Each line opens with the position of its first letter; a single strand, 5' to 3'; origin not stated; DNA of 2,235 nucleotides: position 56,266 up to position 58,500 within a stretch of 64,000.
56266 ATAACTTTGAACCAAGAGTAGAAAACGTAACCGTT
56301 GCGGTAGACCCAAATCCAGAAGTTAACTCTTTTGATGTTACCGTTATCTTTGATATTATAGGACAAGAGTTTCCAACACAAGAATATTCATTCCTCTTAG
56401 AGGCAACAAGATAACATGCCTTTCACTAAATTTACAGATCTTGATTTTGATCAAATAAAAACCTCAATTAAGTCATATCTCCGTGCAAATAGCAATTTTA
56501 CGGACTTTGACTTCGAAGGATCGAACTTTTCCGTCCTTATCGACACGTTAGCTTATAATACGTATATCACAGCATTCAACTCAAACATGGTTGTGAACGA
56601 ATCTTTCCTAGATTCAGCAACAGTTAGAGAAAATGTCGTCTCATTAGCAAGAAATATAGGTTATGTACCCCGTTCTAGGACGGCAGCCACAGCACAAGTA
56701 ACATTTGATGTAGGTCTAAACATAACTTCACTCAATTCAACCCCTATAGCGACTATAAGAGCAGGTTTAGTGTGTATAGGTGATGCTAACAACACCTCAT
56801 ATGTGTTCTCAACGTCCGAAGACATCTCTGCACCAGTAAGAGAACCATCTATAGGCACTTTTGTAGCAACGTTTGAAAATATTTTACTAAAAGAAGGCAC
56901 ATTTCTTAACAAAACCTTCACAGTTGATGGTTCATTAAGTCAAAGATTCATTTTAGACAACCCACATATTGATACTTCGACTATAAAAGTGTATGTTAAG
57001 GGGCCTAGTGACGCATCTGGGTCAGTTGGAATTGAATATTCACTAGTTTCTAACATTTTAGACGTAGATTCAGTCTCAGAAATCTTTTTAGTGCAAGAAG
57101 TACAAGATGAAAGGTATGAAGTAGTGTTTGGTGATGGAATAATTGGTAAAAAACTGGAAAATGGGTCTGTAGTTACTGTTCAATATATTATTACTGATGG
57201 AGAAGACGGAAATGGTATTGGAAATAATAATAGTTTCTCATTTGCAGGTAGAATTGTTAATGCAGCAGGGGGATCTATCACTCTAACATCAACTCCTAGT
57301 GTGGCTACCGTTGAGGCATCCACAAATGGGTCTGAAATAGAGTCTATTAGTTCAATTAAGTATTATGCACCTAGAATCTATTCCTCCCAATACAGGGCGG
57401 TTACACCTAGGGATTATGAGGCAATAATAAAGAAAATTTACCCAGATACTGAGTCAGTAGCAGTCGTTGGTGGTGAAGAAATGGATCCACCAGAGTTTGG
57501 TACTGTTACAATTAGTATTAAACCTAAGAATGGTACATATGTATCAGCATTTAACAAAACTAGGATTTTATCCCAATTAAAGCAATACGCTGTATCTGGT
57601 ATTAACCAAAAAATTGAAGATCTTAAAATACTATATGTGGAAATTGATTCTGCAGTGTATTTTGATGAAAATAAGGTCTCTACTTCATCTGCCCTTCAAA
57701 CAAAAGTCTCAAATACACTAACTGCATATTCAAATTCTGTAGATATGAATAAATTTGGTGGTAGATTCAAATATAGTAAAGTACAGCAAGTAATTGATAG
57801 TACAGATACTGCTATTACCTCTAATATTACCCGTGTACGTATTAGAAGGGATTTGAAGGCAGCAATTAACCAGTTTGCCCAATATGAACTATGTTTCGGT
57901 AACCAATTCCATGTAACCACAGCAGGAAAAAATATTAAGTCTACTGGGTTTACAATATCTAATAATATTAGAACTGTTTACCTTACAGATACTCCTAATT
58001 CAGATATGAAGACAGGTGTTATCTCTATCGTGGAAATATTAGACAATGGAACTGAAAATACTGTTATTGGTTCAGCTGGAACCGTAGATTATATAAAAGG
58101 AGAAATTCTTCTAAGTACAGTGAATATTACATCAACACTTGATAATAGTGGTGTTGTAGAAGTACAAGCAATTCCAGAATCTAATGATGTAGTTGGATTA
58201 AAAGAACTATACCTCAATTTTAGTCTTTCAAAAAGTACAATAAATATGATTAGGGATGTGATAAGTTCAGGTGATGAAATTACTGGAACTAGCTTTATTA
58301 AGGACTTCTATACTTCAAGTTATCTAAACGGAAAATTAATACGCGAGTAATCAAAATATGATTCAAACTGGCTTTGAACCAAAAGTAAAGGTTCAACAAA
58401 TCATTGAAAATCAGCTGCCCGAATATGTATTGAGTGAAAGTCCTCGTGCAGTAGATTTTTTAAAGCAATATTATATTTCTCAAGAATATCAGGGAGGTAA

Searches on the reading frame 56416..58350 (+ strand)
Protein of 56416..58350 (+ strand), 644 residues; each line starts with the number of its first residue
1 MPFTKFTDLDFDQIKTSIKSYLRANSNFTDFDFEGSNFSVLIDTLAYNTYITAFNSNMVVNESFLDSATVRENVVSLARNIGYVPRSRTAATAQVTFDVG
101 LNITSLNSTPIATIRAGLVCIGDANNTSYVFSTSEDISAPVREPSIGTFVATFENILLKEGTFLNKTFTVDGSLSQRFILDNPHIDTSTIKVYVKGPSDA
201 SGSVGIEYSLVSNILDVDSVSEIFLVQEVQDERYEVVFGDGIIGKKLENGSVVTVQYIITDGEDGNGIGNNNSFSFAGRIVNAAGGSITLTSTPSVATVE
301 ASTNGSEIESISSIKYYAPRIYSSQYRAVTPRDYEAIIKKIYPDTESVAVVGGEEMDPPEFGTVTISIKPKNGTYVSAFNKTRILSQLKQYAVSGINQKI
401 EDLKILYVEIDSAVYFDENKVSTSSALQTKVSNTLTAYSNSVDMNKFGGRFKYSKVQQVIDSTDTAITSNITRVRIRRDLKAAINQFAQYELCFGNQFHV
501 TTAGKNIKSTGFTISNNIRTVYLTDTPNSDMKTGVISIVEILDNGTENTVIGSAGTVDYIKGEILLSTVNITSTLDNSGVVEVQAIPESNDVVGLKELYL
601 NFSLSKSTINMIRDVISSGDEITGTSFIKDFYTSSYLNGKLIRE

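Call 9: search_protein_families(library=phrogs, proteins=[window:56416-58350:+])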
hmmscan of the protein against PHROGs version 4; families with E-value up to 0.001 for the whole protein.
window:56416-58350:+ (644 aa): 4 families
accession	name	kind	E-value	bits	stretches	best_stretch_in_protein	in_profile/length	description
phrog_219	-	tail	1.6e-195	652.2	1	1-614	1-596/598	baseplate wedge subunit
phrog_10646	-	tail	6.6e-13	48.5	1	6-93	28-116/1142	baseplate wedge subunit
phrog_24789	-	tail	2.8e-11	42.6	1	11-373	12-360/1214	baseplate protein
phrog_1369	-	tail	6.9e-07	29.4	1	36-404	28-363/489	baseplate protein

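Call 21: search_dna_similar(query=window:56416-58350:+, collection=phages, mode=protein, max_rows=15)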
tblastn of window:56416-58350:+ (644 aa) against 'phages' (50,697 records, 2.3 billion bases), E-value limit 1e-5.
Records with a match: 2381; places in all: 2386; records where one place covers at least 80% of the query: 884.
Best place of each record, by identity: 60-80% 6; <60% 2375.
By first word of the organism name: Escherichia 633; Synechococcus 374; Klebsiella 319; Salmonella 192; Vibrio 126; Shigella 89; Aeromonas 79; Acinetobacter 71; Cyanophage 61; Enterobacter 59; and 49 more.
By host as written in the record: - 441; Escherichia coli 269; Klebsiella pneumoniae 110; Synechococcus 107; Synechococcus sp. 38; Escherichia coli O157:H7 35; Salmonella enterica 29; Synechococcus sp. WH7803 28; and 516 more.
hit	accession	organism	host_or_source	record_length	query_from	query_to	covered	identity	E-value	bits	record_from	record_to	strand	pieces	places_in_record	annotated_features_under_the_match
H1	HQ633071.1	Synechococcus phage S-SKS1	Synechococcus sp. WH7803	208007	1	644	100%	64.6%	0e+0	785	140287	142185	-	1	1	baseplate wedge subunit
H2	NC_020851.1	Synechococcus phage S-SKS1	Synechococcus sp. WH7803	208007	1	644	100%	64.6%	0e+0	785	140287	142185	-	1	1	baseplate wedge subunit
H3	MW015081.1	Synechococcus phage S-SRM01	Synechococcus sp. KCZYC6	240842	1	643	100%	62.7%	0e+0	754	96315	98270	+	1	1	baseplate wedge subunit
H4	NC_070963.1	Synechococcus phage S-SRM01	Synechococcus sp. KCZYC6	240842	1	643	100%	62.7%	0e+0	754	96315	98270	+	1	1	baseplate wedge subunit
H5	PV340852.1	Synechococcus phage Sf-CH5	Synechococcus sp. WH8102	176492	1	643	100%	61.1%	0e+0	734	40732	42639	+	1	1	baseplate wedge subunit (x2)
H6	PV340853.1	Synechococcus phage Sf-CH8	Synechococcus sp. WH8102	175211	1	643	100%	61.1%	0e+0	734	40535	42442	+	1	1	baseplate wedge subunit (x2)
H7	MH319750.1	Marine virus AG-345-F15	single cell amplified by WGA-X; seawater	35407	1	644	100%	57.9%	0e+0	703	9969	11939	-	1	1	record has no annotation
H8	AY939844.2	Prochlorococcus phage P-SSM2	Prochlorococcus sp. NATL1A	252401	1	644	100%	56.9%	0e+0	720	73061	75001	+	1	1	gp6: baseplate wedge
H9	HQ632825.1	Prochlorococcus phage P-SSM5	Prochlorococcus marinus NATL2A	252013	1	644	100%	56.9%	0e+0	720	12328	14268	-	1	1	baseplate wedge subunit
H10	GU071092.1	Prochlorococcus phage P-SSM2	-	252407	1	644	100%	56.9%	0e+0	720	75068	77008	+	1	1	predicted protein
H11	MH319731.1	Marine virus AG-345-E02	single cell amplified by WGA-X; seawater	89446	1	644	100%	56.9%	0e+0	720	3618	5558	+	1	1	record has no annotation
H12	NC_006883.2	Prochlorococcus phage P-SSM2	Prochlorococcus sp. NATL1A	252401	1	644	100%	56.9%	0e+0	720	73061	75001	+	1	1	gp6: baseplate wedge subunit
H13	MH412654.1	Synechococcus phage S-T4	Synechococcus sp. WH 7803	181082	1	643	100%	56.9%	0e+0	692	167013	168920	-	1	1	baseplate wedge subunit (x2)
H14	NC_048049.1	Synechococcus phage S-T4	Synechococcus sp. WH 7803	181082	1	643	100%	56.9%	0e+0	692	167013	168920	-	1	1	baseplate wedge subunit (x2)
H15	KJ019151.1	Synechococcus phage ACG-2014f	-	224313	1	643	100%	55.8%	0e+0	666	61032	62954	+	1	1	baseplate wedge protein | base plate wedge subunit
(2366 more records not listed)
